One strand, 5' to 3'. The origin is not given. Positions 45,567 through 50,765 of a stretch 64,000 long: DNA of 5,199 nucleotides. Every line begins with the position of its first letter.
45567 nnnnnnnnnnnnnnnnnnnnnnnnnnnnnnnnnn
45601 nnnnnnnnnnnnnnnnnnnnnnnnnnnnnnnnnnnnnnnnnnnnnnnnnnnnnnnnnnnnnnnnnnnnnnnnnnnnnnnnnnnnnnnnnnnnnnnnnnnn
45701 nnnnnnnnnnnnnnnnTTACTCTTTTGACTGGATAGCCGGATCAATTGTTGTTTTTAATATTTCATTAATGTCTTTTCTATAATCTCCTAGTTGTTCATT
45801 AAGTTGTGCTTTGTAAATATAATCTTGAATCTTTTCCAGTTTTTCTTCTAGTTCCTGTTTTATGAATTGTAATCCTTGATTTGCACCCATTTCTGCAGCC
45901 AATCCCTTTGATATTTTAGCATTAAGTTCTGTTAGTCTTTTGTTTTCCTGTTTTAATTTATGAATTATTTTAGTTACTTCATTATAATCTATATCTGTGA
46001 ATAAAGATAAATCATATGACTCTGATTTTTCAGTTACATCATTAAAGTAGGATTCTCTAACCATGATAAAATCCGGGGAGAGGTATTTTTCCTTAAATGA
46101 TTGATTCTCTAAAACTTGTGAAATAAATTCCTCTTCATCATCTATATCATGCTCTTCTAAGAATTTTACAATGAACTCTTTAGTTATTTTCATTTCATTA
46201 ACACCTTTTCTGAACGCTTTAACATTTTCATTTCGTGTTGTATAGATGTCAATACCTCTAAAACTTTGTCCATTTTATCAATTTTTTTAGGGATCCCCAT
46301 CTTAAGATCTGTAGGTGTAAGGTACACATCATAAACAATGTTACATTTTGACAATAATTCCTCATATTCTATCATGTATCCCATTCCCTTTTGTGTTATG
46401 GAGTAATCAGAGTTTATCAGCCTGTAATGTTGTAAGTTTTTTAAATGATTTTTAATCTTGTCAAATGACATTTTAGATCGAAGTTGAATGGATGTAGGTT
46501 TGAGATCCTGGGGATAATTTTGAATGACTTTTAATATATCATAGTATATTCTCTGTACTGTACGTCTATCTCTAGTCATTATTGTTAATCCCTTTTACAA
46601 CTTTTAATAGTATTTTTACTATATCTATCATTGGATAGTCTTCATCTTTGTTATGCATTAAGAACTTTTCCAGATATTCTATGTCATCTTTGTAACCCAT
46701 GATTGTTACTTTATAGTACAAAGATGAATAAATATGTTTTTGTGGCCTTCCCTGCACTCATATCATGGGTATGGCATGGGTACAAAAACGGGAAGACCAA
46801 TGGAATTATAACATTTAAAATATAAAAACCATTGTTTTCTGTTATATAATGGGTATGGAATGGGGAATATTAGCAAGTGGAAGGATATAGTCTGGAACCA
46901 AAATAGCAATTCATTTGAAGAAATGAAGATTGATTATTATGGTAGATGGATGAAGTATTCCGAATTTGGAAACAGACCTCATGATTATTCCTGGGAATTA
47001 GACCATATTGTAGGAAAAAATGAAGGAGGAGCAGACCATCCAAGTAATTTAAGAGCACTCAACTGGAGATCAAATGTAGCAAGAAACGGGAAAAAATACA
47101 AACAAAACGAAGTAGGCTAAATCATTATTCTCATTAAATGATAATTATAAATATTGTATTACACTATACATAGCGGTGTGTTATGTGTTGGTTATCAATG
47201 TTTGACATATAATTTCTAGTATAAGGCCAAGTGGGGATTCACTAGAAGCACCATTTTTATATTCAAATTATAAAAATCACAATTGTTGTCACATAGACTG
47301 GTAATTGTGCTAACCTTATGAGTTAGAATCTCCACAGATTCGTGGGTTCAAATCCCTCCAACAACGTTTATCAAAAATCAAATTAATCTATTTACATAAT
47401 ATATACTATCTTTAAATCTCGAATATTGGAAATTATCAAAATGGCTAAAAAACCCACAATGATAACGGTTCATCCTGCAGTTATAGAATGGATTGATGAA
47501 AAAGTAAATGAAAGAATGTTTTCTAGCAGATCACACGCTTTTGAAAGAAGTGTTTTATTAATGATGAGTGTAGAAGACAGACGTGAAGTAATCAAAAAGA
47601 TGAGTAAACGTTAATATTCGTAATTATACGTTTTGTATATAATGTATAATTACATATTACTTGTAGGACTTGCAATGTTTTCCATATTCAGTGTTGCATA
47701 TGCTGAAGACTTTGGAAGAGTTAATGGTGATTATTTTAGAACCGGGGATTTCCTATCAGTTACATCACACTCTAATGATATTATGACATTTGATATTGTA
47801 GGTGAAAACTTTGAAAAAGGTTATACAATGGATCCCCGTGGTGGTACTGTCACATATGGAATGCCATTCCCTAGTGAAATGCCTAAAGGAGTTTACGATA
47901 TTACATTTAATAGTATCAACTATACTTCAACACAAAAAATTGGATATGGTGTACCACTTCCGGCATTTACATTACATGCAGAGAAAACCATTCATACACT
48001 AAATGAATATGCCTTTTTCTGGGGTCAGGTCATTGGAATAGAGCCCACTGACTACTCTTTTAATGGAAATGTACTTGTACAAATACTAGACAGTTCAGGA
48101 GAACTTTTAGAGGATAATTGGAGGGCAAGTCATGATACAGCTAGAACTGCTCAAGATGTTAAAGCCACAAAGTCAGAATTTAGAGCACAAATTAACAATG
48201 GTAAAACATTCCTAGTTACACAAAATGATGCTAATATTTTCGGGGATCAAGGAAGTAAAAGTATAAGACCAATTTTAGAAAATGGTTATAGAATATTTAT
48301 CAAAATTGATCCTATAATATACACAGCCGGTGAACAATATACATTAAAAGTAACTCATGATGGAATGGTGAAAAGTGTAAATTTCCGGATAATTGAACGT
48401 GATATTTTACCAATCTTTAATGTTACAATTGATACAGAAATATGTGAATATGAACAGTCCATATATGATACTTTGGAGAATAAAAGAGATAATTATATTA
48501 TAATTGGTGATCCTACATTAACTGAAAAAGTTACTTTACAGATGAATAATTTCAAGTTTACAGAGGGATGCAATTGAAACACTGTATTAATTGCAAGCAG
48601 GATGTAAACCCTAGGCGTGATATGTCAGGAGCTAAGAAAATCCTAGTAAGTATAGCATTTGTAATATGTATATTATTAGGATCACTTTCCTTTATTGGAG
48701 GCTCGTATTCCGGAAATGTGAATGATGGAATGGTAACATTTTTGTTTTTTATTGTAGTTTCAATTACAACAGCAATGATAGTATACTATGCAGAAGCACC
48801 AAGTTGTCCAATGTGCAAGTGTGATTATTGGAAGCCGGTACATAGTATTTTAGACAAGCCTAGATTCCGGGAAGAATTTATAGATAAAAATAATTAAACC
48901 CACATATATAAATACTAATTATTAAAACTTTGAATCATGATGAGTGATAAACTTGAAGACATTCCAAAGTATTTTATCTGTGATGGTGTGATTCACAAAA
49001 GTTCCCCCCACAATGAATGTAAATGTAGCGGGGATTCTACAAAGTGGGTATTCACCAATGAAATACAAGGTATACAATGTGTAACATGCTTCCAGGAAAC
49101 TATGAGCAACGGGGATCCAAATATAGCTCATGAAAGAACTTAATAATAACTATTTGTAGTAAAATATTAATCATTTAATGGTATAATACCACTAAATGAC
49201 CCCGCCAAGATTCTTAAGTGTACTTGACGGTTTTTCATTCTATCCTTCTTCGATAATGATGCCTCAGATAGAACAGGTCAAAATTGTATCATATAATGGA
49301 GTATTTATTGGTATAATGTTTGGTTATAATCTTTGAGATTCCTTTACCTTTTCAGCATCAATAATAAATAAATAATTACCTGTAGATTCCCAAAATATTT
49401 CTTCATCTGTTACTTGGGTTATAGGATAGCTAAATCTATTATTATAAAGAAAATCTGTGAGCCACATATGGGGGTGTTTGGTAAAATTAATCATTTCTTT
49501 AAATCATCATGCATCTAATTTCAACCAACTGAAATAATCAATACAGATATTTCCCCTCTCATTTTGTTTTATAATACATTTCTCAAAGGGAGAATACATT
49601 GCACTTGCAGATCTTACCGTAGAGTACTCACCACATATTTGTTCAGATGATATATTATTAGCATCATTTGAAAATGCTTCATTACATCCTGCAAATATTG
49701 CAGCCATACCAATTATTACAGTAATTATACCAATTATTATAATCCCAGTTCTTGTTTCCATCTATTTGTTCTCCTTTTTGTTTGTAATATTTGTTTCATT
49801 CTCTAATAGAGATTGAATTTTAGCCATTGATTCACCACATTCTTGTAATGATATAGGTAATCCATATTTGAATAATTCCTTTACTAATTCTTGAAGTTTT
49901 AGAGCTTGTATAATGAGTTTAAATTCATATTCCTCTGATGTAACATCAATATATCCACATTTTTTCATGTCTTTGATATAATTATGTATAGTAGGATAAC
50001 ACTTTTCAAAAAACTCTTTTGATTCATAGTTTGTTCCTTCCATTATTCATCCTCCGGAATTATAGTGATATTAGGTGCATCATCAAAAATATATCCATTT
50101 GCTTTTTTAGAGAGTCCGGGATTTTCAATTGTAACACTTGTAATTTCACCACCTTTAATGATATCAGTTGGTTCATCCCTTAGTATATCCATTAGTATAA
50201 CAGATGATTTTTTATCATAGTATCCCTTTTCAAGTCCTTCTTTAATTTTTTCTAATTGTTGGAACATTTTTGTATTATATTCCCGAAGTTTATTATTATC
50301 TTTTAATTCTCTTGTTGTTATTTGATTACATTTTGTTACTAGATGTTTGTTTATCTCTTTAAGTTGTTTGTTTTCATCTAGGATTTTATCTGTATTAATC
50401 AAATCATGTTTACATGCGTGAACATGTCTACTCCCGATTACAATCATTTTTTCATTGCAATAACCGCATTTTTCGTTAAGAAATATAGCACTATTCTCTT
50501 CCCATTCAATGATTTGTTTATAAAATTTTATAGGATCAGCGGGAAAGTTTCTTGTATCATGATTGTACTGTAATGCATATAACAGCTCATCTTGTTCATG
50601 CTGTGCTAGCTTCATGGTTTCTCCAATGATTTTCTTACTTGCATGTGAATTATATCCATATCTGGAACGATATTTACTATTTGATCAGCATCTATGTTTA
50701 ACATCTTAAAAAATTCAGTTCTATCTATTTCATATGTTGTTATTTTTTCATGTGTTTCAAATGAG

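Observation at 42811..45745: Exported S1 protease in a three-gene secreted-protein island: candidate egress or entry (S-layer) module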

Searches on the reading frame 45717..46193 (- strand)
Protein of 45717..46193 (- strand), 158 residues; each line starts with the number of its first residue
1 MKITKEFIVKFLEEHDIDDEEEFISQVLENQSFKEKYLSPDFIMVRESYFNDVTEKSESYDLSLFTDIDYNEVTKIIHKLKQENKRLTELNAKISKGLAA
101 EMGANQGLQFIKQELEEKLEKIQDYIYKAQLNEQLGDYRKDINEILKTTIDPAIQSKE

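Call 5: search_protein_families(library=pfam, proteins=[window:45717-46193:-], max_evalue=0.1)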
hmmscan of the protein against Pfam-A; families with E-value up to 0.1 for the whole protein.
window:45717-46193:- (158 aa): 2 families
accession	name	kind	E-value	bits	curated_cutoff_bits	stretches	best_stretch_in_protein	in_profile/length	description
PF00660.22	SRP1_TIP1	-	0.012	16.1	25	1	45-92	45-91/99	Seripauperin and TIP1 family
PF02341.20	RbcX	-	0.03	15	27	1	7-56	40-85/111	RbcX protein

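Call 41: search_protein_families(library=phrogs, proteins=[window:45717-46193:-], max_evalue=0.01)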
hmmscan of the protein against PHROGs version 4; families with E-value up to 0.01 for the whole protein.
window:45717-46193:- (158 aa): 0 families

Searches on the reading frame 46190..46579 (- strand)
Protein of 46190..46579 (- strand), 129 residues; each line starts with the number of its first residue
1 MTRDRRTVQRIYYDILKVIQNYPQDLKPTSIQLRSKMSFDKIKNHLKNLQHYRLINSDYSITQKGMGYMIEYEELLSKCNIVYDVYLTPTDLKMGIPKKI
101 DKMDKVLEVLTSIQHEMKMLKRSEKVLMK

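Call 5: search_protein_families(library=pfam, proteins=[window:46190-46579:-], max_evalue=0.1)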
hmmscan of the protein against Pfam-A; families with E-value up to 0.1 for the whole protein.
window:46190-46579:- (129 aa): 3 families
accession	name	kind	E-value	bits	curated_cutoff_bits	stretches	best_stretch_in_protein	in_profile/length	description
PF14947.12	HTH_45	-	2e-08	34.6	25.5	1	5-75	1-72/77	Winged helix-turn-helix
PF24409.1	wHTH-PRTase_assc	-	0.00072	20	27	1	28-72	14-58/83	wHTH-PRTase associated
PF23856.1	DUF7219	-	0.091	12.9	27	0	32-53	30-51/61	Family of unknown function (DUF7219)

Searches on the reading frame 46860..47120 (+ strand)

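Call 5: search_protein_families(library=pfam, proteins=[window:46860-47120:+], max_evalue=0.1)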
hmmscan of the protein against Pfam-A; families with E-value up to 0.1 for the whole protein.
window:46860-47120:+ (86 aa): 2 families
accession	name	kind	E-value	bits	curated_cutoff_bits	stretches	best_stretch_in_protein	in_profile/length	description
PF01844.29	HNH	-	0.00011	22.6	21.4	1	42-72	10-41/47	HNH endonuclease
PF08034.16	TES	-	0.096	13.4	24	0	22-39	28-45/66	Trematode eggshell synthesis protein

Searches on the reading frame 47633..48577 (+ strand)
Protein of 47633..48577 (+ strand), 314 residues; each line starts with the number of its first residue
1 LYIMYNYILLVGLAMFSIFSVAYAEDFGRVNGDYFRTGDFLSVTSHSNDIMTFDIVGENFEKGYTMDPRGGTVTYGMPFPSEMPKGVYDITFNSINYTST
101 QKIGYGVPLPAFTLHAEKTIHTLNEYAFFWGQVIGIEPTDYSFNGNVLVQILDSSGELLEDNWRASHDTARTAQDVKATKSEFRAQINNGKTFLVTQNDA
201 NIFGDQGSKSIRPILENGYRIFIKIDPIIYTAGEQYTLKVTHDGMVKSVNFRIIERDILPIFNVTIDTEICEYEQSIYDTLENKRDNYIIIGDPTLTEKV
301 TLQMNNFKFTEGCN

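Call 5: search_protein_families(library=pfam, proteins=[window:47633-48577:+], max_evalue=0.1)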
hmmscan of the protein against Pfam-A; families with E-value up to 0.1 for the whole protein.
window:47633-48577:+ (314 aa): 0 families

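Call 41: search_protein_families(library=phrogs, proteins=[window:47633-48577:+], max_evalue=0.01)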
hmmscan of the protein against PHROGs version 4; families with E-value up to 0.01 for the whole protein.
window:47633-48577:+ (314 aa): 0 families

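Call 72: search_protein_families(library=ncbifam, proteins=[window:47633-48577:+], max_evalue=0.01)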
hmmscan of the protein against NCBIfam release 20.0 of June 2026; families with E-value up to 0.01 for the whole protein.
window:47633-48577:+ (314 aa): 0 families

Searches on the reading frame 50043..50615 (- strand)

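Call 63: search_protein_families(library=pfam, proteins=[window:50043-50615:-], max_evalue=0.01)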
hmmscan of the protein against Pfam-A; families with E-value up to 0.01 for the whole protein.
window:50043-50615:- (190 aa): 1 family
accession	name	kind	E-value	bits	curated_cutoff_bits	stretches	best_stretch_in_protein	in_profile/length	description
PF21924.1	XRCC4_CC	-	0.009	16.5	27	0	87-131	5-49/78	XRCC4 coiled-coil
